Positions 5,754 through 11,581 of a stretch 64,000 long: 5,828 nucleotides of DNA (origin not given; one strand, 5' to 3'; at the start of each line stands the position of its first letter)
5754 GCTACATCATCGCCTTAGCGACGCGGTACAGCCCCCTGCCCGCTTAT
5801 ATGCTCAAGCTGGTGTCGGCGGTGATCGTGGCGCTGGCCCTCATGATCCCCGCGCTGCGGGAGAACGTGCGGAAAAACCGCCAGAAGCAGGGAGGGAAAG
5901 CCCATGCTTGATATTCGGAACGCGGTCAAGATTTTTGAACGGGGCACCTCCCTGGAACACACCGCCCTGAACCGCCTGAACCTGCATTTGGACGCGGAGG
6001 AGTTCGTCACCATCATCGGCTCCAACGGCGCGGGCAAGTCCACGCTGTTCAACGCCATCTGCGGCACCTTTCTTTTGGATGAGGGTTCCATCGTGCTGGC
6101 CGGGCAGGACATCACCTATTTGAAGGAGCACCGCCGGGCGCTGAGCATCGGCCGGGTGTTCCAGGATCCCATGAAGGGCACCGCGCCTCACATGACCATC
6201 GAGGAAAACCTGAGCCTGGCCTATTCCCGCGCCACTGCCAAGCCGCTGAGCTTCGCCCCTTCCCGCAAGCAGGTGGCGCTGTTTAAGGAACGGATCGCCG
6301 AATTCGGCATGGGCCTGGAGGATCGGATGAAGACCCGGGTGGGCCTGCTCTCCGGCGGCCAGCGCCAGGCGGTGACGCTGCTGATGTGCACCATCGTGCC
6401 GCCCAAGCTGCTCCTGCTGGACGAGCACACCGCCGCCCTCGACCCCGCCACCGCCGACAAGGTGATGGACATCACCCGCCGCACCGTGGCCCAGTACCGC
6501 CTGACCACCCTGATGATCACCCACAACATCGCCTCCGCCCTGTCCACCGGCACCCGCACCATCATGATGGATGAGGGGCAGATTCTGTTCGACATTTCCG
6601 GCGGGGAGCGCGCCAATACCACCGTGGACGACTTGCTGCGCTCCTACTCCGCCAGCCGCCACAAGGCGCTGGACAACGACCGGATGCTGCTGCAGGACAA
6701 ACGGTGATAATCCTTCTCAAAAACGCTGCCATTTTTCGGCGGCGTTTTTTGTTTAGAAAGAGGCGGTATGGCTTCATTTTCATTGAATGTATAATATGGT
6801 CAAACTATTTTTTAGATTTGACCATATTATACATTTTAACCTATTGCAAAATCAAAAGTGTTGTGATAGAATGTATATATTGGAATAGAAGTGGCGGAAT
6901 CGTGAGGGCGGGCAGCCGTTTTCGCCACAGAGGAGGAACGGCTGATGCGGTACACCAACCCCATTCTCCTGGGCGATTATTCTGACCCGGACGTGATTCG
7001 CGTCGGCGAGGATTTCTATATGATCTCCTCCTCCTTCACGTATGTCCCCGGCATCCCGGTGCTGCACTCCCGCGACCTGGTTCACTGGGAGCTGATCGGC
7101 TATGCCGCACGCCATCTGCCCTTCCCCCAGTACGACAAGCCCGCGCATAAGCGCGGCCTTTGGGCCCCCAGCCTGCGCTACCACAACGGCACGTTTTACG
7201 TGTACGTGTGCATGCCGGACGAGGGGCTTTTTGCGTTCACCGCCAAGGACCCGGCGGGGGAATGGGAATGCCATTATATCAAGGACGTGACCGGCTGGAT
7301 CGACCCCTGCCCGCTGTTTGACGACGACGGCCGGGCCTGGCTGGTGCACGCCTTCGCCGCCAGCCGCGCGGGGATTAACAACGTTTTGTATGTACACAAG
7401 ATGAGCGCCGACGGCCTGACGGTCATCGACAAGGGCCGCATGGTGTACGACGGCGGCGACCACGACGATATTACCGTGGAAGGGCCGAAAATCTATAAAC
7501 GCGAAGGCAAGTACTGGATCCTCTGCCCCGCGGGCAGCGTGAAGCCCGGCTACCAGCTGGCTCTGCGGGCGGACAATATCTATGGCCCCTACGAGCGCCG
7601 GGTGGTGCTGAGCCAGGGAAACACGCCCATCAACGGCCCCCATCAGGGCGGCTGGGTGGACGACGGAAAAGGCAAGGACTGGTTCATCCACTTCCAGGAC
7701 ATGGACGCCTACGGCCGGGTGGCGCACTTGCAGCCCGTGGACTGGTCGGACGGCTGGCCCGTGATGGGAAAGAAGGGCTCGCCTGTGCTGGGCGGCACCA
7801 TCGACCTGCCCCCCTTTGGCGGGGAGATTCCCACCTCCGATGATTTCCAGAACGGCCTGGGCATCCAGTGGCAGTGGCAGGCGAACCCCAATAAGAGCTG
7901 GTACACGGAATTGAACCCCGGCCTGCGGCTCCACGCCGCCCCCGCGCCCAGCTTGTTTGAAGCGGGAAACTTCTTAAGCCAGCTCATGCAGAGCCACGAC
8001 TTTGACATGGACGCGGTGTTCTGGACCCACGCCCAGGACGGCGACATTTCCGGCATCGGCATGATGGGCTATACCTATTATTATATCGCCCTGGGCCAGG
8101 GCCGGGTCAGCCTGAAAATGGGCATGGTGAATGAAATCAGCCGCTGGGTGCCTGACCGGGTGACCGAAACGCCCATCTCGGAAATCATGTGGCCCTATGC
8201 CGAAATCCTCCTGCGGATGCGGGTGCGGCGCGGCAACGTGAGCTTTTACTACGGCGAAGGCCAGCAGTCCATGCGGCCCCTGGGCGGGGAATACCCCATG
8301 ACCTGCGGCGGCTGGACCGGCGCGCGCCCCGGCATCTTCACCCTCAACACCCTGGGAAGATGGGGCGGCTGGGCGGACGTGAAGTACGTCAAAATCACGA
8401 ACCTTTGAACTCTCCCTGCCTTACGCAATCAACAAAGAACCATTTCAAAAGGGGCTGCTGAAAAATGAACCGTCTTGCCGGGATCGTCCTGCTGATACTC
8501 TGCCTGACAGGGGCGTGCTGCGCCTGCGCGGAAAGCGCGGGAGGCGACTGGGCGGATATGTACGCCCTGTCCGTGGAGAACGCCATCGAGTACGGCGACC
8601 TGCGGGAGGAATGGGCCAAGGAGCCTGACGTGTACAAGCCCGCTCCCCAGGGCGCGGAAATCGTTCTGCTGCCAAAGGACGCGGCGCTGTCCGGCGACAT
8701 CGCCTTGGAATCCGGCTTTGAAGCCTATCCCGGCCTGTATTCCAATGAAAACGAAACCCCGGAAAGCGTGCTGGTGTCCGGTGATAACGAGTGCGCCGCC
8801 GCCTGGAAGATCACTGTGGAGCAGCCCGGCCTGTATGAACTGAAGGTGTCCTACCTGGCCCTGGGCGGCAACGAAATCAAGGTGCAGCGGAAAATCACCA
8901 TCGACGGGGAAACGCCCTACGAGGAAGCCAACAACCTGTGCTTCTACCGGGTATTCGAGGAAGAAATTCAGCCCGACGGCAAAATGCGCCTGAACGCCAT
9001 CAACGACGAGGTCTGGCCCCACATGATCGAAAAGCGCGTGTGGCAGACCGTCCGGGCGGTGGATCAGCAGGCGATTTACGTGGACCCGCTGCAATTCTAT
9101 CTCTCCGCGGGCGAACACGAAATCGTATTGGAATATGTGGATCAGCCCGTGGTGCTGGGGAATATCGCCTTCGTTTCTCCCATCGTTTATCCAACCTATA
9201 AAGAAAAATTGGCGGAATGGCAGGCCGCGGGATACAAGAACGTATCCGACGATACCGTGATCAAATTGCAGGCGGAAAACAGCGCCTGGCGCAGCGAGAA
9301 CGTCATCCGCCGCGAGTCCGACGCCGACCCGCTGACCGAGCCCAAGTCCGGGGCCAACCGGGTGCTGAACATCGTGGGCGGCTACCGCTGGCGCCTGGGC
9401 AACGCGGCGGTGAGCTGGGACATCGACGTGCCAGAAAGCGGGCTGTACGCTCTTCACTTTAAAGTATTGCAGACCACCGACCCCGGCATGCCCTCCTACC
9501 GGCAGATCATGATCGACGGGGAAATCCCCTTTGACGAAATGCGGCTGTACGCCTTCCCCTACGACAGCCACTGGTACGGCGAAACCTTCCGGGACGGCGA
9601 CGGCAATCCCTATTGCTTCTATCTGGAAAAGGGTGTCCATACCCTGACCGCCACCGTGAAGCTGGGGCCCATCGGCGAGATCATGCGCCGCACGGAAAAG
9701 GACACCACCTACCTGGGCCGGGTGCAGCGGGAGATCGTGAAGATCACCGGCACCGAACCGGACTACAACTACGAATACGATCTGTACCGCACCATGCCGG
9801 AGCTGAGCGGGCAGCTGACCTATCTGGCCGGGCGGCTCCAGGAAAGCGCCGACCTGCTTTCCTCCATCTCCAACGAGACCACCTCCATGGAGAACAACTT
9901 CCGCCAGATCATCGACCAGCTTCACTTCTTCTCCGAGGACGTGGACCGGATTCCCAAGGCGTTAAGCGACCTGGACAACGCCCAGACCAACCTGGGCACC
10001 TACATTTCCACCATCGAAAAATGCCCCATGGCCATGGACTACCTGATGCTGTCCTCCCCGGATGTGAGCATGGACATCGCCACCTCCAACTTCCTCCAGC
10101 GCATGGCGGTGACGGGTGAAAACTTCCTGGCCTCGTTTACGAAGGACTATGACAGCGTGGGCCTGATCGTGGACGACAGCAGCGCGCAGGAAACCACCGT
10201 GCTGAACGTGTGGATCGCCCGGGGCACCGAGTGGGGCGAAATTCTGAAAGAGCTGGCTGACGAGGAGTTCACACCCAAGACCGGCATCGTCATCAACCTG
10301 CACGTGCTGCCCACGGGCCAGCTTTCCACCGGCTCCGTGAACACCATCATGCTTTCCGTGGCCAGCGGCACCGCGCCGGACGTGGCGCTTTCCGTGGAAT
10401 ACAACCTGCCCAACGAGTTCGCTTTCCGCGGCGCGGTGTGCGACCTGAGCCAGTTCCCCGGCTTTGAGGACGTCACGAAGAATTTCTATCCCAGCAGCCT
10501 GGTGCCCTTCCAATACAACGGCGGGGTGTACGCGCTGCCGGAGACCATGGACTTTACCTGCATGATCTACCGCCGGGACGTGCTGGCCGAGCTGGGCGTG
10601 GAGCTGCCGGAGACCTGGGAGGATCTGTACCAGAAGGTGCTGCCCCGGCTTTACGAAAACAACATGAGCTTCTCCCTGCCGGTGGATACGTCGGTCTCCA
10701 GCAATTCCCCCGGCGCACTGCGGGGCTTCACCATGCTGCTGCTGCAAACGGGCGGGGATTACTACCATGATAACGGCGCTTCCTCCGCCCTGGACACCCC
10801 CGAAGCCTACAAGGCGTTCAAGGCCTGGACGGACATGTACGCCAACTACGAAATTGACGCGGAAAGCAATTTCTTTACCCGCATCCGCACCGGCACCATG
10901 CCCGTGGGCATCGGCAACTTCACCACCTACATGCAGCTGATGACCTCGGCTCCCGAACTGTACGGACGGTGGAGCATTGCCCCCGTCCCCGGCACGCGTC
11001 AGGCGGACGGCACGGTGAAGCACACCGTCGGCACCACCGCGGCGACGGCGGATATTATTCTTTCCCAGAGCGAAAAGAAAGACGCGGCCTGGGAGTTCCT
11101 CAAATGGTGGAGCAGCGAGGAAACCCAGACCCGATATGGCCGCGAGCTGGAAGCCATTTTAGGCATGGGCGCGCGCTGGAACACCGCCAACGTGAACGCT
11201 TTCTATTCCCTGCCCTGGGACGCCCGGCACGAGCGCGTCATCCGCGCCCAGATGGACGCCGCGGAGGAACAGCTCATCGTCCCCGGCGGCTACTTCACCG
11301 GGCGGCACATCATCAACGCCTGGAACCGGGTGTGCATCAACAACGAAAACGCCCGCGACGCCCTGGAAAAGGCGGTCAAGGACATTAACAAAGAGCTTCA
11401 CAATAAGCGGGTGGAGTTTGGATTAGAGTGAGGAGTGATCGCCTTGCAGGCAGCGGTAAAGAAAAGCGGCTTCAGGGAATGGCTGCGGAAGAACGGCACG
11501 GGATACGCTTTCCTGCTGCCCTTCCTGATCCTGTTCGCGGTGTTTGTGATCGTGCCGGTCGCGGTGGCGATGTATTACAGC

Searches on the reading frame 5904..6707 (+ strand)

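Call 13: search_protein_families(library=pfam, proteins=[window:5904-6707:+], max_evalue=0.001)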
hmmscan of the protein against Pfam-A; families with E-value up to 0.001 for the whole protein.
window:5904-6707:+ (267 aa): 7 families
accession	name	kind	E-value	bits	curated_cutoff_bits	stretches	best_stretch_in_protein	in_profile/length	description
PF00005.33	ABC_tran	-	2.3e-28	99.9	25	1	22-177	1-137/137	ABC transporter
PF02463.25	SMC_N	-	1.4e-08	34.9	40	1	32-207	24-199/220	RecF/RecN/SMC N terminal domain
PF13304.12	AAA_21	-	1.8e-05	25.4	27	0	35-52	2-19/304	AAA domain, putative AbiEii toxin, Type IV TA system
PF13476.12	AAA_23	-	0.00013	23.1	27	1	33-53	20-40/201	AAA domain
PF13555.12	AAA_29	-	0.00023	21.3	27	1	26-53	16-43/61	P-loop containing region of AAA domain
PF20720.3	nSTAND3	-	0.00047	20.3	27.2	1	19-76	4-60/155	Novel STAND NTPase 3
PF03193.22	RsgA_GTPase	-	0.00057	20.2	30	1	18-58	93-132/174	RsgA GTPase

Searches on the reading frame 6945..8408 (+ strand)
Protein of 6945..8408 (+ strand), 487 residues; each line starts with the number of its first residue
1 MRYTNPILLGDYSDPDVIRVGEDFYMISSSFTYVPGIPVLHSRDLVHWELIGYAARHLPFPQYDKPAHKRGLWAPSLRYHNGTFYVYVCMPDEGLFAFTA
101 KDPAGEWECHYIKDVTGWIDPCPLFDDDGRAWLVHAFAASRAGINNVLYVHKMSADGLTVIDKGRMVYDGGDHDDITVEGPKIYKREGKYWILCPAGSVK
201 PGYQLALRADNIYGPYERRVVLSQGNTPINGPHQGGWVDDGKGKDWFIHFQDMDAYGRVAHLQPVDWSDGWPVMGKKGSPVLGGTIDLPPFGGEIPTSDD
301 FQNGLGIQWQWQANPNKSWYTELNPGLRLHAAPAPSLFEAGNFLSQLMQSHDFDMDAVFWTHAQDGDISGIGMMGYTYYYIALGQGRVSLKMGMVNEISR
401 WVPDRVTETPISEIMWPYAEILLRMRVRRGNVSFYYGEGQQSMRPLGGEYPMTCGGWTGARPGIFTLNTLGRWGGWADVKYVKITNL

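Call 13: search_protein_families(library=pfam, proteins=[window:6945-8408:+], max_evalue=0.001)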
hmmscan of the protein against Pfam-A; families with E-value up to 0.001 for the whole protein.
window:6945-8408:+ (487 aa): 2 families
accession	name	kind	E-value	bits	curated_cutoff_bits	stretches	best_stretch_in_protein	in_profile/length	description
PF04616.20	Glyco_hydro_43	-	9.5e-65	219.2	32.2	1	3-272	1-288/288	Glycosyl hydrolases family 43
PF17851.8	GH43_C2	-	2.5e-20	73.5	22.7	1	298-484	1-202/203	Beta xylosidase C-terminal Concanavalin A-like domain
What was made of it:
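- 6945..8408 (+): GH43 glycosidase with GH43_C2 domain. Probable first gene of the transcription unit. Conserved just upstream of the cassette in the window's closest relatives. Pfam Glyco_hydro_43 9.5e-65 (call 13).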

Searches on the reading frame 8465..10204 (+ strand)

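Call 78: search_protein_families(library=pfam, proteins=[window:8465-10204:+], max_evalue=1)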
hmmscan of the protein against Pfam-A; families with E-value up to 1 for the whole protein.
window:8465-10204:+ (580 aa): 6 families
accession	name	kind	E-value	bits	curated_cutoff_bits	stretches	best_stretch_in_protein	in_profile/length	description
PF25275.1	Golvesin_C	-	0.0021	18.6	31.6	1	108-149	39-80/132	Golvesin C-terminal domain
PF04108.17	ATG17_like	-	0.029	14.3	43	1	433-520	202-273/355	Autophagy protein ATG17-like domain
PF20651.3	EXOC6_Sec15_N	-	0.043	14.2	27.2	1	457-523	23-89/170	Exocyst complex component EXOC6/Sec15, N-terminal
PF13797.11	Post_transc_reg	-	0.051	13.8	25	1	241-278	8-44/83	Post-transcriptional regulator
PF20495.3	DUF6727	-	0.054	13.7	22.3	0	305-339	74-108/152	Family of unknown function (DUF6727)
PF07889.17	DUF1664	-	0.23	12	34.6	1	441-507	58-124/124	Protein of unknown function (DUF1664)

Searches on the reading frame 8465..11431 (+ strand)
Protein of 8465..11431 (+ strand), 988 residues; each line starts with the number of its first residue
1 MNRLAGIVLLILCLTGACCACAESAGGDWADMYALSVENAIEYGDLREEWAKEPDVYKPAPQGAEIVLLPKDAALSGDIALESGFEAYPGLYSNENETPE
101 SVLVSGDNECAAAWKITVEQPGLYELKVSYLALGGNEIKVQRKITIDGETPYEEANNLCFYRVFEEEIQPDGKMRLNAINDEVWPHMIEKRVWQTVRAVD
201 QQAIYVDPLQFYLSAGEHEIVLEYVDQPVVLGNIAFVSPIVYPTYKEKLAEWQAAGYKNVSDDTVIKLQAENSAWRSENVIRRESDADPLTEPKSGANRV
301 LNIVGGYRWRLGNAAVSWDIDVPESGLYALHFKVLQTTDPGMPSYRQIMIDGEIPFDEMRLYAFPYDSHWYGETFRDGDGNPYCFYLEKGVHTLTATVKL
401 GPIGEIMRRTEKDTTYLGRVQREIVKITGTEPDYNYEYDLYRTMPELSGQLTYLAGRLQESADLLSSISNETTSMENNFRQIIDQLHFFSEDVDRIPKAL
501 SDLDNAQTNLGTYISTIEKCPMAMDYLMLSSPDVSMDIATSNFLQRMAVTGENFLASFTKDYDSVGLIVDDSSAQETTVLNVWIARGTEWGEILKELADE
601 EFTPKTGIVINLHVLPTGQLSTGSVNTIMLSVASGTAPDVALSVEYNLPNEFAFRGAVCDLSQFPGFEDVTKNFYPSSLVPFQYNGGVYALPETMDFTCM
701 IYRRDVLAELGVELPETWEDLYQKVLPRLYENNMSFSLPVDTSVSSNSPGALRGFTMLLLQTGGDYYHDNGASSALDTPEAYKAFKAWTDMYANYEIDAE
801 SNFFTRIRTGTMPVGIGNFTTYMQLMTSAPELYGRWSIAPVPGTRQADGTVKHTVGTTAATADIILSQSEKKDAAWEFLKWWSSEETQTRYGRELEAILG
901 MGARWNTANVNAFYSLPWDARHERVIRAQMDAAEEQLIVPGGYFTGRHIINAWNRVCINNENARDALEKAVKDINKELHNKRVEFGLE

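Call 9: search_protein_families(library=pfam, proteins=[window:8465-11431:+], max_evalue=0.01)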
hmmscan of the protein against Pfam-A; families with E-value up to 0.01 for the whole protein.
window:8465-11431:+ (988 aa): 3 families
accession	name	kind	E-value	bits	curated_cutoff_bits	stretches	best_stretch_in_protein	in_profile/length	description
PF01547.30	SBP_bac_1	-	2.2e-24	87.4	26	1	588-888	5-306/307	Bacterial extracellular solute-binding protein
PF13416.11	SBP_bac_8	-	6.8e-19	69.2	27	1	600-891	4-252/279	Bacterial extracellular solute-binding protein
PF25275.1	Golvesin_C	-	0.0049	17.4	31.6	0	108-149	39-80/132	Golvesin C-terminal domain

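Call 10: search_protein_families(library=ncbifam, proteins=[window:8465-11431:+], max_evalue=0.01)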
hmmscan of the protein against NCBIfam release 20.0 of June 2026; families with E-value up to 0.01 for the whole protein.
window:8465-11431:+ (988 aa): 2 families
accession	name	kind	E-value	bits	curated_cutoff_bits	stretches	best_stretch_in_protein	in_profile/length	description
TIGR03850.1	bind_CPR_0540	equivalog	0.0042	15.7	299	0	684-887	147-350/437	carbohydrate ABC transporter substrate-binding protein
NF047515.1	SpiroCoCo_C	equivalog_domain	0.0093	15.2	125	0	446-535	104-193/313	SpiroCoCo family coiled-coil protein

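Call 77: search_solved_structures(query=A3, max_evalue=0.01)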
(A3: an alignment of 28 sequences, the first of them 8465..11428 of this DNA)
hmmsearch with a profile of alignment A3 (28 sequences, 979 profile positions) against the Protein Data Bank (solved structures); distinct sequences matched with E-value up to 0.01: 68 (the best 60 are shown).
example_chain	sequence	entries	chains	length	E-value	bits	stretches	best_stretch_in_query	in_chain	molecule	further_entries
5ysb_A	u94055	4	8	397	1.3e-24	89.7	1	572-884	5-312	Lin1841 protein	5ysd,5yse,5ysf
5ci5_A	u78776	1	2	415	4.1e-21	78.1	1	575-881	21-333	Extracellular solute-binding protein family 1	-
9xf5_A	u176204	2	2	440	3.8e-13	51.7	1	568-779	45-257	ABC transporter substrate-binding protein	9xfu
6h0h_A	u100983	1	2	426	1.4e-12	49.9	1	575-871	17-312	Probable solute binding protein of ABC transporter system for sugars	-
6q5g_A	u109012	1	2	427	1.4e-12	49.9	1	575-871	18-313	Sugar ABC transporter substrate-binding protein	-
6dtq_A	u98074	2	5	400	2.6e-12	49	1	591-786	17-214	maltose-binding protein MalE3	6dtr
3uor_A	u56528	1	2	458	1.9e-11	46.2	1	575-880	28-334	ABC transporter sugar binding protein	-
8a3k_UNK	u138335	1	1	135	4e-10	41.7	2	441-505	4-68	sc-apCC-4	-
7x0i_A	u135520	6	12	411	9.4e-10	40.5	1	629-881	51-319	CbpB | CpbB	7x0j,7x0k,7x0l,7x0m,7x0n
5iai_A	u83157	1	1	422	1e-09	40.4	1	682-880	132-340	Sugar ABC transporter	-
5f7v_A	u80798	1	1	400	1.4e-09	40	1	591-867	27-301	Lmo0181 protein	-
1eu8_A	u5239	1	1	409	1.8e-09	39.6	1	684-883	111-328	TREHALOSE/MALTOSE BINDING PROTEIN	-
7c14_A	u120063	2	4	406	3.9e-09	38.5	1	681-881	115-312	Sugar ABC transporter, periplasmic sugar-binding protein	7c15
7c0y_A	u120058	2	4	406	5.5e-09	38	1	681-881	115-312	Sugar ABC transporter, periplasmic sugar-binding protein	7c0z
4r9f_A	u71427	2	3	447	5.7e-09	37.9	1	570-715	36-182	MBP1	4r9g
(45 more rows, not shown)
